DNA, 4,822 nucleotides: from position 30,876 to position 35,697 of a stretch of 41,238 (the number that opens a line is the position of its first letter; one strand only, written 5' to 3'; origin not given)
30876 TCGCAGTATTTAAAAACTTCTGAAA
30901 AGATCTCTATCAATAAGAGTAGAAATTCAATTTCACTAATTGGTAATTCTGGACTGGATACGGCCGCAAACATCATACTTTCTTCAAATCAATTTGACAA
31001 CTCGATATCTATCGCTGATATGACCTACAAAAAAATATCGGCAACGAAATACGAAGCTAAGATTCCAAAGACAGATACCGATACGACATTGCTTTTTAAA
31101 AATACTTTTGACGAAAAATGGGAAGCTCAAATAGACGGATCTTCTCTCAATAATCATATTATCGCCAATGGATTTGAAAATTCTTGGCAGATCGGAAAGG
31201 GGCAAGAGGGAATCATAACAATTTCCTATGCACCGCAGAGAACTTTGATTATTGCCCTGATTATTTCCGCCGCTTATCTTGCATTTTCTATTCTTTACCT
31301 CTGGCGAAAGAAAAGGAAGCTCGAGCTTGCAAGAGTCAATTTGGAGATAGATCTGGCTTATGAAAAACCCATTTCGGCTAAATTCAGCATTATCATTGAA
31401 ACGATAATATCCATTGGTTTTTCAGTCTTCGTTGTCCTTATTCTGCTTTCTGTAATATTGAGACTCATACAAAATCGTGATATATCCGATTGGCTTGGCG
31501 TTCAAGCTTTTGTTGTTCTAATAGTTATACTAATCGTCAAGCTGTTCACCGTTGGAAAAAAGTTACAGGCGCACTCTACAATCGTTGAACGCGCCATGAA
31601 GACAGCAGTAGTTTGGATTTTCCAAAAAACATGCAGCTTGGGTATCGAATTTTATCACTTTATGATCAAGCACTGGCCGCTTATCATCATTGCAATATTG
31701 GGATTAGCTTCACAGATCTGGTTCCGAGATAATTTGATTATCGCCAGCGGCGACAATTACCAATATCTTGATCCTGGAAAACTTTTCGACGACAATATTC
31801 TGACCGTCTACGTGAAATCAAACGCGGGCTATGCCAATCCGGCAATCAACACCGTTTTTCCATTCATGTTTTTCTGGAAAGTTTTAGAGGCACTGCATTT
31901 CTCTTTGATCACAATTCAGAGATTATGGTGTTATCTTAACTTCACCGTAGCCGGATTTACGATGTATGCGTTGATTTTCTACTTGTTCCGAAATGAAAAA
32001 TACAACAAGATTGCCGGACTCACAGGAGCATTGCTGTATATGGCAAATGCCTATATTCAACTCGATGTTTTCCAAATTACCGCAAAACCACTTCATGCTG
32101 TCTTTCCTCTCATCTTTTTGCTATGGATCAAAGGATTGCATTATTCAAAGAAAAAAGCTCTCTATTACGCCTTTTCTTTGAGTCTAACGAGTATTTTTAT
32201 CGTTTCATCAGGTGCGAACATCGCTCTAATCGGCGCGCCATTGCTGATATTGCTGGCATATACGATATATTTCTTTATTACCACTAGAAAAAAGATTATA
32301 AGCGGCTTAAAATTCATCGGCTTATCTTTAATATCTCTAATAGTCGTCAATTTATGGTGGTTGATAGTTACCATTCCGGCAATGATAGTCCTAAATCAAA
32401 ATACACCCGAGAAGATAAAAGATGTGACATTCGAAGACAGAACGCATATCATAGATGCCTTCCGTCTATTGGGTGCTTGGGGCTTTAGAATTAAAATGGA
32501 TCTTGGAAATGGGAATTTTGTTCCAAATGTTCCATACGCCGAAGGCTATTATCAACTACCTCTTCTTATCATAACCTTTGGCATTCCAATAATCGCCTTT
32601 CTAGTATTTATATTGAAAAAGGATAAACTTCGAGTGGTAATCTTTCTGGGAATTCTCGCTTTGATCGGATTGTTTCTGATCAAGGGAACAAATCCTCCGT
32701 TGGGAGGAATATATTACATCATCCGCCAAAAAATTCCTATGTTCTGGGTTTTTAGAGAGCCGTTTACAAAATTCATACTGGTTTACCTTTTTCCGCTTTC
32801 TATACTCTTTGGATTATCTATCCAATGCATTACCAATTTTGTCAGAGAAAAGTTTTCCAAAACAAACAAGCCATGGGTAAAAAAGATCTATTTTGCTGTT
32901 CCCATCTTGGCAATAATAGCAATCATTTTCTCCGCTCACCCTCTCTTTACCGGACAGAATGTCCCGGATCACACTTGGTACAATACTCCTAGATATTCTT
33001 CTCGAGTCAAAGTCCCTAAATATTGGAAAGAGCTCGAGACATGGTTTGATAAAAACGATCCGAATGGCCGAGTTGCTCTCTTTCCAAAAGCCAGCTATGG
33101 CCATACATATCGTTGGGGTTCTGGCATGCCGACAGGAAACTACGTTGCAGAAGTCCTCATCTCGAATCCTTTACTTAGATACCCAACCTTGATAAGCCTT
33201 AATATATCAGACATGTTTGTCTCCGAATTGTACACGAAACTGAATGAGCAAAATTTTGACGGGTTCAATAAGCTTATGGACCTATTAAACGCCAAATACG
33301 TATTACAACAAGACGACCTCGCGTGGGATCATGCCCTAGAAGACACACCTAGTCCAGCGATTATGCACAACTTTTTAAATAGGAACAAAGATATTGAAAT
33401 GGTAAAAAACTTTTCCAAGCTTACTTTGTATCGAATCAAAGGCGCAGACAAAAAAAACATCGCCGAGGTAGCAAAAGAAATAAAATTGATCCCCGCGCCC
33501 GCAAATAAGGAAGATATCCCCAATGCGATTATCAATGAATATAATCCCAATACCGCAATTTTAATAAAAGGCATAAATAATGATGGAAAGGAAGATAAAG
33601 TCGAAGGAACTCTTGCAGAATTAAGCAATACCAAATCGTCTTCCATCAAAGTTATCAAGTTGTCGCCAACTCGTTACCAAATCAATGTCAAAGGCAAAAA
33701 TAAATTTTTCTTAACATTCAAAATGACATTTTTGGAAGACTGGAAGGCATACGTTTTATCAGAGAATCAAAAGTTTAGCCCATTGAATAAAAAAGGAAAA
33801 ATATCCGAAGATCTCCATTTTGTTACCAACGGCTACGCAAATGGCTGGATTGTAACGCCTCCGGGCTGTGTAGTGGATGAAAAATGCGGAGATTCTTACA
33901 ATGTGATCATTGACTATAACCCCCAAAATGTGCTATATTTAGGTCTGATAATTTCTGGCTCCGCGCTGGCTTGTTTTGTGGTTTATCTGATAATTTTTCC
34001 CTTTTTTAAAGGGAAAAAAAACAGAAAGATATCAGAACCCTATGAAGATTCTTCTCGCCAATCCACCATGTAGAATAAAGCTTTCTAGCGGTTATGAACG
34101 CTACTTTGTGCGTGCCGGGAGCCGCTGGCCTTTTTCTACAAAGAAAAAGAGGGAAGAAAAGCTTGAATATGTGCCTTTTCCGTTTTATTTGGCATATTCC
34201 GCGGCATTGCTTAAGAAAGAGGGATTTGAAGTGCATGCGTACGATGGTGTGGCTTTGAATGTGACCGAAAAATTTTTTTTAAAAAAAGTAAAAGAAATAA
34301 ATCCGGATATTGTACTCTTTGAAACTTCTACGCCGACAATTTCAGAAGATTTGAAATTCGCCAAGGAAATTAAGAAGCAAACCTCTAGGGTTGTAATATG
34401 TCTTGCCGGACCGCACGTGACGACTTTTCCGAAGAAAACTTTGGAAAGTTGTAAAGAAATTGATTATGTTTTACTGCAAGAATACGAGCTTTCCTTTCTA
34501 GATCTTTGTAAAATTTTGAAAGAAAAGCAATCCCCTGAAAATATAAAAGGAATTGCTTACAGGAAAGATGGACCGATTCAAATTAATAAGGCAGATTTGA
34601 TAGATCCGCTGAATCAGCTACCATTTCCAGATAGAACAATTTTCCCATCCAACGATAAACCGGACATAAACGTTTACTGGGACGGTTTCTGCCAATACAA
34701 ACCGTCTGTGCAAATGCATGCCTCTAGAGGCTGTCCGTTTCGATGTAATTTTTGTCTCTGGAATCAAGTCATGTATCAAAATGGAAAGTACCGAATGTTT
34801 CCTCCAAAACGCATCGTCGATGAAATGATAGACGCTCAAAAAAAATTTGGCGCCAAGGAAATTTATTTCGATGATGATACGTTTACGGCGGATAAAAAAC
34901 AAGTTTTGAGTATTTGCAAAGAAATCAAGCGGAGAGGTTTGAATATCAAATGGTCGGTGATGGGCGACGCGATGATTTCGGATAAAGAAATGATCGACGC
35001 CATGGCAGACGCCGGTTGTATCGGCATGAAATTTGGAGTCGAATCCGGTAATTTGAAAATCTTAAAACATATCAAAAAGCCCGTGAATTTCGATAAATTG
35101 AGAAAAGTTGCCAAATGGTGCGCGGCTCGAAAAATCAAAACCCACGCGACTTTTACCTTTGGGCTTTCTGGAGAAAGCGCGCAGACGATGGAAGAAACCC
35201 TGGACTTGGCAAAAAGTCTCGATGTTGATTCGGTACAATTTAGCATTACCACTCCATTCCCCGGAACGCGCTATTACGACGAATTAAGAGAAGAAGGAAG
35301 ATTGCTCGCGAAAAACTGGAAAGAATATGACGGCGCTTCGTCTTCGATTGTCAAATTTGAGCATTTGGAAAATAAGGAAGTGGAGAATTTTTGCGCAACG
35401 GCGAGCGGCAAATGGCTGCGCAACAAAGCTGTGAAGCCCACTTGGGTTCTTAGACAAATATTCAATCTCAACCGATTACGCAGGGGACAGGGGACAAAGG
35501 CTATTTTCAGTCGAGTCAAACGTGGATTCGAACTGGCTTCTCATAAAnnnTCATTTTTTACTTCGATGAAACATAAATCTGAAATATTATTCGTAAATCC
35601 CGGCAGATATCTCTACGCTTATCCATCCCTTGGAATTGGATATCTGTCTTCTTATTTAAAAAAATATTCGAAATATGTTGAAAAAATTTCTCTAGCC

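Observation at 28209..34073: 1957-aa protein is a tandem fusion of two complete GT-C (AftD-like) modules, with a third paralog upstream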

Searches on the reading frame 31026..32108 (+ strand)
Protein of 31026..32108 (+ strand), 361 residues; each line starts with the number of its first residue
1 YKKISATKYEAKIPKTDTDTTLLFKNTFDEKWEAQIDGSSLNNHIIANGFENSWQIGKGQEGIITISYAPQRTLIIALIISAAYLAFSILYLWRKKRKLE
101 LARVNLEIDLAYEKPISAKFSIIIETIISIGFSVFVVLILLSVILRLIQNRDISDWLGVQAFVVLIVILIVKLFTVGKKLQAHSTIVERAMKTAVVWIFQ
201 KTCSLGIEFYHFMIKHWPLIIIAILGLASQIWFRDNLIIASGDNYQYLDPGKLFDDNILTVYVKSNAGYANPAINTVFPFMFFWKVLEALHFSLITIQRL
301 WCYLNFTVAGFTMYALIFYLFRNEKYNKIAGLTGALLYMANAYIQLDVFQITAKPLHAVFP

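Call 76: find_homologous_proteins(query=window:31026-32108:+, max_evalue=0.001)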
Query window:31026-32108:+: 6191 candidates shared short words with the query, none scored E <= 0.001.

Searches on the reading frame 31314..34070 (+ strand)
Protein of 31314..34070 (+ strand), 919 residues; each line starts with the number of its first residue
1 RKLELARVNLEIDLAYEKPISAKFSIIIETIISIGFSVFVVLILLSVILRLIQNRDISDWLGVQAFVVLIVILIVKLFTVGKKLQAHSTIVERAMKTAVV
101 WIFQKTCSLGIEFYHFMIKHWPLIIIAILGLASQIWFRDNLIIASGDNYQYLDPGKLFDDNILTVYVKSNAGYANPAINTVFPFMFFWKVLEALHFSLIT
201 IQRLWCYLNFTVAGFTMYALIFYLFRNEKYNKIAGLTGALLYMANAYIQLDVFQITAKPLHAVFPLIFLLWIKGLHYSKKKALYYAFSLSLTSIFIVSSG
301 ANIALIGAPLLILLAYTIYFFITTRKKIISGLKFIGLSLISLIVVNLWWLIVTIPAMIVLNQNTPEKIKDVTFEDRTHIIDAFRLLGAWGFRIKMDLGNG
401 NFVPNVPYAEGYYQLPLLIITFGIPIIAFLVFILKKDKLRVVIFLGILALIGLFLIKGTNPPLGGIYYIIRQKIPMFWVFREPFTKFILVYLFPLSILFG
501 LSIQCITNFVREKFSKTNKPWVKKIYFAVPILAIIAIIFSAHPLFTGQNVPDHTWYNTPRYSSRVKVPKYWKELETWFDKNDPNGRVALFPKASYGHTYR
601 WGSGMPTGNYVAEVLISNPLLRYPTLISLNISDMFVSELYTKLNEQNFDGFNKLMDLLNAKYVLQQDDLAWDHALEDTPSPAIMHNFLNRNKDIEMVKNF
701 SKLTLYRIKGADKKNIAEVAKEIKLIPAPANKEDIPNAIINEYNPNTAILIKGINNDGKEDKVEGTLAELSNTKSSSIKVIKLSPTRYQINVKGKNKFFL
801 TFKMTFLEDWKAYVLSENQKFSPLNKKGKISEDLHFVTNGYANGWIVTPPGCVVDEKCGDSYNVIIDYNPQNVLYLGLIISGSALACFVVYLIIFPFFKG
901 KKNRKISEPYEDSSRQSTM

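Call 12: search_protein_families(library=pfam, proteins=[window:31314-34070:+], max_evalue=1)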
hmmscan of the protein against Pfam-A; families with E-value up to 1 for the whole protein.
window:31314-34070:+ (919 aa): 2 families
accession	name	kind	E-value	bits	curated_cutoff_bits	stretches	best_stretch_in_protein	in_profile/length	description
PF11847.13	GT-C_AftD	-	3.2e-12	45.7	26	2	495-702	347-541/661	Alpha-(1->3)-arabinofuranosyltransferase, N-terminal GT-C domain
PF08294.17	TIM21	-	0.24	11.7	24.1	1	870-903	6-39/145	TIM21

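Call 14: search_solved_structures(query=window:31314-34070:+, max_evalue=1)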
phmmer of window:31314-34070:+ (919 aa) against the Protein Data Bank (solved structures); distinct sequences matched with E-value up to 1: 0.

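Call 65: predict_structure(alignment_id=A3)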
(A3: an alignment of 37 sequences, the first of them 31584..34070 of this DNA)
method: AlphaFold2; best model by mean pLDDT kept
length: 829 residues; sequences in the alignment: 37
mean_pLDDT: 89.5   pTM: 0.90
mean pLDDT of the five models: 89.5, 88.4, 88.2, 88.0, 87.0
residues with pLDDT >= 90: 569; 70-90: 213; 50-70: 29; < 50: 18
segments of 3 or more residues with pLDDT < 50: 813-829
pLDDT, mean of each block of 10 residues (from residue 1): 70 75 84 96 94 92 94 93 92 96 97 96 98 90 97 89 86 97 90 95 94 91 97 95 97 97 88 73 86 83 79 85 94 97 89 96 95 94 89 92 98 96 90 90 97 92 88 94 97 95 90 91 95 82 91 80 92 96 88 94 95 96 87 90 90 90 72 74 80 95 92 95 94 91 93 94 67 96 96 97 83 48 41
secondary structure, 60 per line:
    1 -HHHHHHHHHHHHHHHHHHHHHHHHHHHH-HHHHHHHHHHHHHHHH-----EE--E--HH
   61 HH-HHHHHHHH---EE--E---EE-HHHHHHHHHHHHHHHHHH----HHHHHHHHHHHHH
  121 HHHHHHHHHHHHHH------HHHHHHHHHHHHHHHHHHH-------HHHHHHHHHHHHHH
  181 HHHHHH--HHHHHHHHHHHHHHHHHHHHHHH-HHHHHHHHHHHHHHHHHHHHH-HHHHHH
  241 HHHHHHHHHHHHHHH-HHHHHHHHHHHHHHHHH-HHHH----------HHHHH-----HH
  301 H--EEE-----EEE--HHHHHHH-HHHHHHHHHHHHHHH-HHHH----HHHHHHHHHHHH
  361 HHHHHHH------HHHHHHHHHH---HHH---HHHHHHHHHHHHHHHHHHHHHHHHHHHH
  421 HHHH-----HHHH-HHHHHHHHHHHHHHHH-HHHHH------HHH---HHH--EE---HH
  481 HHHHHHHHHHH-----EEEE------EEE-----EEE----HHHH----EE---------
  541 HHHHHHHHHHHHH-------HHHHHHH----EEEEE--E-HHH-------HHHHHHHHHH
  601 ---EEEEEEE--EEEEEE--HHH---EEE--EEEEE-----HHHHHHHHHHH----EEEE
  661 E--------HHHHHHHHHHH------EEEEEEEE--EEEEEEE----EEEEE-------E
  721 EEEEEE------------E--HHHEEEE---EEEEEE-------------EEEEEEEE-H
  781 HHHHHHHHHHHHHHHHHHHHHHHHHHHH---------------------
elements in order (helices of 4 or more, strands of 3 or more residues): H2-29 H31-46 H59-62 H64-71 H86-103 H108-134 H141-159 H167-186 H189-211 H213-233 H235-255 H257-273 H275-278 H289-293 E304-306 E312-314 H317-323 H325-339 H341-344 H349-367 H374-383 H393-424 H430-433 H435-450 H452-456 H479-491 E497-500 E507-509 E515-517 H522-525 H541-553 H561-567 E572-576 H591-600 E604-610 E613-618 E627-629 E632-636 H642-652 E657-661 H670-680 E687-694 E697-703 E708-712 E720-726 E745-748 E752-757 E771-778 H780-808

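Call 68: fold_search(model_id=the predicted structure, library=pdb)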
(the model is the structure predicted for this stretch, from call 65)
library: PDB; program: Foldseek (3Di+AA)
matches with E <= 10: 604; with E <= 0.001: 8
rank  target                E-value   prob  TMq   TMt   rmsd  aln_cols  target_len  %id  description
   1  6w98_A                4.9e-16  1.00  0.52  0.34  21.6       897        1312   12  Single-Particle Cryo-EM Structure of Arabinofuranosyltransferase AftD from Mycobacteria (released 2020-05-13)
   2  6wby                  7.7e-14  1.00  0.51  0.35  20.1       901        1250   11  Single-Particle Cryo-EM Structure of Arabinofuranosyltransferase AftD from Mycobacteria, Mutant R1389S Class 2 (released 2020-05-13)
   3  6wbx                  1.7e-12  1.00  0.48  0.33  22.4       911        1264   12  Single-Particle Cryo-EM Structure of Arabinofuranosyltransferase AftD from Mycobacteria, Mutant R1389S Class 1 (released 2020-05-13)
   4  6ftg_5                1.6e-07  1.00  0.40  0.49  14.7       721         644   13  Subtomogram average of OST-containing ribosome-translocon complexes from canine rough microsomal membranes (released 2018-03-21)
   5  8agb_A                1.7e-07  1.00  0.41  0.51  13.0       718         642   11  Structure of yeast oligosaccharylransferase complex with lipid-linked oligosaccharide bound (released 2022-12-07)
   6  8if8_C                4.2e-05  1.00  0.36  0.47   8.2       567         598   10  Arabinosyltransferase AftA (released 2023-05-31)
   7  5f15                  1.0e-04  1.00  0.34  0.49  12.1       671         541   12  Crystal Structure of ArnT from Cupriavidus metallidurans bound to Undecaprenyl phosphate (released 2016-02-17)
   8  8if8_B                1.2e-04  1.00  0.37  0.47   8.3       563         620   10  Arabinosyltransferase AftA (released 2023-05-31)
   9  7bvf_A                7.2e-03  0.90  0.25  0.20  25.4       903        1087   11  Cryo-EM structure of Mycobacterium tuberculosis arabinosyltransferase EmbA-EmbB-AcpM2 in complex with ethambutol (released 2020-04-29)
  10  7bx8_A                2.5e-02  0.95  0.21  0.18  16.0       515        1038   10  Mycobacterium smegmatis arabinosyltransferase complex EmbB2-AcpM2 in symmetric "resting state" (released 2020-05-27)
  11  3vu0_C                2.7e-02  1.00  0.12  0.49   6.4       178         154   13  Crystal structure of the C-terminal globular domain of oligosaccharyltransferase (AfAglB-S2, AF_0040, O30195_ARCFU) fr (released 2013-01-23)
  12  9dwy                  3.5e-02  0.21  0.09  0.15  22.6       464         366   13  Cryo-EM structure of human MCT8 in complex with thyroid hormone T3 (released 2025-07-16)
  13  7sp5_A                3.8e-02  0.18  0.07  0.11  22.5       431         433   16  Crystal Structure of a Eukaryotic Phosphate Transporter (released 2021-11-17)
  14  7bvc_B                5.8e-02  0.51  0.22  0.18  26.1       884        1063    8  Cryo-EM structure of Mycobacterium smegmatis arabinosyltransferase EmbA-EmbB-AcpM2 in complex with ethambutol (released 2020-04-29)
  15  9fot_A                7.1e-02  0.21  0.09  0.15  22.9       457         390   12  Human monocarboxylate transporter 8 bound to Silychristin (released 2025-05-21)
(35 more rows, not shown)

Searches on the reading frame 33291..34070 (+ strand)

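Call 12: search_protein_families(library=pfam, proteins=[window:33291-34070:+], max_evalue=1)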
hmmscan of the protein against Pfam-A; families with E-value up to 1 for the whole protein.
window:33291-34070:+ (260 aa): 2 families
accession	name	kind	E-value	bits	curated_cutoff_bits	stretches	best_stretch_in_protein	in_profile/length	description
PF08294.17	TIM21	-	0.078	13.3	24.1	1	211-244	6-39/145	TIM21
PF11178.13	DUF2963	-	0.25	11.2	22.6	1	80-96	10-26/52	Protein of unknown function (DUF2963)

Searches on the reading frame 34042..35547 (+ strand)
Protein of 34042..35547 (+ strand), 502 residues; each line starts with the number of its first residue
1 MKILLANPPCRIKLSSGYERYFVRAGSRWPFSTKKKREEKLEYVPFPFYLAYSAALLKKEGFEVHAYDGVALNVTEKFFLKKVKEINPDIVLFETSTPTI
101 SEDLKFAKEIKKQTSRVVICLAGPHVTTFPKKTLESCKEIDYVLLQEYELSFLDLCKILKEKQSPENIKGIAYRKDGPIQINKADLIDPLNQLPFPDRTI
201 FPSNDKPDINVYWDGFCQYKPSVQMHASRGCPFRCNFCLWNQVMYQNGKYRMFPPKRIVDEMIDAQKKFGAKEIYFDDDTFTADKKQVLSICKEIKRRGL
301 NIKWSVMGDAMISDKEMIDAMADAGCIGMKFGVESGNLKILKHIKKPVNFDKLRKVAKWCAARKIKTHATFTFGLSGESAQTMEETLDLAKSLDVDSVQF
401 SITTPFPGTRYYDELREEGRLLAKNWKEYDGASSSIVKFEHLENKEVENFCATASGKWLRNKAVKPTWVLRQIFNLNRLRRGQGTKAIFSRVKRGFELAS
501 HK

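Call 6: search_protein_families(library=pfam, proteins=[window:34042-35547:+], max_evalue=0.01)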
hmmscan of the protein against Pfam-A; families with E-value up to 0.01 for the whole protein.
window:34042-35547:+ (502 aa): 2 families
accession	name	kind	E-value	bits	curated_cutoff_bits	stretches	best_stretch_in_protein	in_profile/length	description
PF04055.27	Radical_SAM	-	9e-22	78.4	29.5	1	228-390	4-166/166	Radical SAM superfamily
PF02310.24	B12-binding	-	5.9e-15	55.6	32.1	1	41-151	8-116/121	B12 binding domain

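Call 7: search_protein_families(library=ncbifam, proteins=[window:34042-35547:+], max_evalue=0.01)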
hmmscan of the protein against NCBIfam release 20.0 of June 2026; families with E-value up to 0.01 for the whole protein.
window:34042-35547:+ (502 aa): 30 families (the best 25 are shown)
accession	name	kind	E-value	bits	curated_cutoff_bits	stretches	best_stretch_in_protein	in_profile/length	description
TIGR03471.1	HpnJ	equivalog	5.3e-78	263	577.6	1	17-481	10-455/472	hopanoid biosynthesis associated radical SAM protein HpnJ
NF050148.1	rSAM_ApyD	equivalog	7.4e-43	146.9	750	1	83-417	70-395/645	RiPP biosynthesis radical SAM protein ApyD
TIGR02026.1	BchE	equivalog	1.7e-41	142.6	481.35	1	47-463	22-432/497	magnesium-protoporphyrin IX monomethyl ester anaerobic oxidative cyclase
NF038361.1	rSAM_Sden_1168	equivalog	4.3e-40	137.8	575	1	71-450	124-507/560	Sden_1168 family B12-binding radical SAM P-methyltransferase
TIGR04072.2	rSAM_ladder_B12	equivalog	1.6e-34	119.3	360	2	223-411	181-368/443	lipid biosynthesis B12-binding/radical SAM protein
TIGR04479.1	bcpD_PhpK_rSAM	subfamily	1.6e-34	119.1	600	1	50-392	75-408/504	PhpK family radical SAM P-methyltransferase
NF033070.1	rSAM_AprD4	equivalog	3.8e-27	95.3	500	1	222-419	196-394/456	AprD4 family radical SAM diol-dehydratase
TIGR04385.1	B12_rSAM_cofa1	equivalog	6.7e-27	94.8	450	1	110-392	93-363/438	B12 lower ligand biosynthesis radical SAM protein BzaD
TIGR03975.1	rSAM_ocin_1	subfamily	3.5e-25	88.6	281.85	1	80-393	121-430/606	RiPP maturation radical SAM C-methyltransferase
TIGR04295.1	B12_rSAM_oligo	hypoth_equivalog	8.2e-25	87.4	400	1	46-337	24-305/422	TIGR04295 family B12-binding domain-containing radical SAM protein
TIGR04367.1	HpnR_B12_rSAM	equivalog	3.5e-23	81.9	650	1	49-430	24-386/490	hopanoid C-3 methylase HpnR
TIGR04014.1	B12_SAM_MJ_0865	equivalog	5.7e-22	78.1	360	1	81-415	32-358/434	methyl-coenzyme M reductase glutamine C-methyltransferase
TIGR04013.1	B12_SAM_MJ_1487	hypoth_equivalog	3e-20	72.4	251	2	73-249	28-178/382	TIGR04013 family B12-binding domain/radical SAM domain-containing protein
NF040546.1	rSAM_CUAEP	equivalog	8.2e-19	67.6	500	1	47-402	13-354/468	CUAEP/CCAEP-tail radical SAM (seleno)protein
NF033712.0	B12_rSAM_KedN5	subfamily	4e-17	61.7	700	1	77-388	52-365/624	KedN5 family methylcobalamin-dependent radical SAM C-methyltransferase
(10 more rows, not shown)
